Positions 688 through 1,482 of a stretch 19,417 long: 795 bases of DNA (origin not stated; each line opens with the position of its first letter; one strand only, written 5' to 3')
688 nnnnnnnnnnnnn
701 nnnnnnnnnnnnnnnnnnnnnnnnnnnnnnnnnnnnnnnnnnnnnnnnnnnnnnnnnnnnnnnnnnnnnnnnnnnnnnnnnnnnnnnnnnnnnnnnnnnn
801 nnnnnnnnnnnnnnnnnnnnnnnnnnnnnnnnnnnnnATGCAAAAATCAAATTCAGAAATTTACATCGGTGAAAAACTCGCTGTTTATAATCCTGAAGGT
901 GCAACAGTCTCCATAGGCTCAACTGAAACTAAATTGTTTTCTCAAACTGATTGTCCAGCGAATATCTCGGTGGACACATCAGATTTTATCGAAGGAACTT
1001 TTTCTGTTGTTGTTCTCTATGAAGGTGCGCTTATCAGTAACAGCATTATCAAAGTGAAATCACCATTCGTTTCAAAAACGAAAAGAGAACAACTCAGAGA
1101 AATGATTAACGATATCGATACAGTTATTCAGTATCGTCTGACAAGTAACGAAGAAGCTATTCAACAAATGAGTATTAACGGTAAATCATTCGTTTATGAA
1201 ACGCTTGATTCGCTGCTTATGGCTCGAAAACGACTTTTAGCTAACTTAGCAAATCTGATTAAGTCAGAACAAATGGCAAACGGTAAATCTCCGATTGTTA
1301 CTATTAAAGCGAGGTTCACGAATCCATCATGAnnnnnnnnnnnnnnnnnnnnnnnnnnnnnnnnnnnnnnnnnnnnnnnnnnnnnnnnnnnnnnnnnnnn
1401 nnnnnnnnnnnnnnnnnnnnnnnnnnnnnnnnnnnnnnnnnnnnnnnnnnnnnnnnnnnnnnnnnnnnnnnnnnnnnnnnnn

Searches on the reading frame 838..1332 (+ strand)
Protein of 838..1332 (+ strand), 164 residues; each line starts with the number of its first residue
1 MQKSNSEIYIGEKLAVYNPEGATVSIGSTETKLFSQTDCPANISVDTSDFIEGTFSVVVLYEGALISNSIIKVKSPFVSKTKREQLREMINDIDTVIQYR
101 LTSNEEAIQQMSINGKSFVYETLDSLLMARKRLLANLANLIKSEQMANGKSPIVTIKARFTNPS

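Call 18: search_protein_families(library=phrogs, proteins=[window:838-1332:+], max_evalue=0.001)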
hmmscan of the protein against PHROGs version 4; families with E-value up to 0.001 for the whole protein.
window:838-1332:+ (164 aa): 1 family
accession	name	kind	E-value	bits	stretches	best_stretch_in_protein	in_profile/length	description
phrog_5774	-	connector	2e-10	41.5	1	17-159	32-175/177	head-tail joining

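Call 73: search_protein_families(library=ncbifam, proteins=[window:838-1329:+], max_evalue=0.1)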
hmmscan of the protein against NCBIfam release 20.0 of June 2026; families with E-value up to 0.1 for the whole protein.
window:838-1329:+ (164 aa): 0 families

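Call 85: search_solved_structures(query=window:838-1329:+, max_evalue=10)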
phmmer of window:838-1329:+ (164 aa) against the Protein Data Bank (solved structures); distinct sequences matched with E-value up to 10: 2.
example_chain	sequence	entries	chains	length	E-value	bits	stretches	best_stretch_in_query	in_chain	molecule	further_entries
8vgb_A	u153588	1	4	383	0.92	12.8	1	32-108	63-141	Guanine nucleotide-binding protein alpha-1 subunit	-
4z9h_A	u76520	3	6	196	1.4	12.3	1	63-147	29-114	Methyl-accepting chemotaxis protein II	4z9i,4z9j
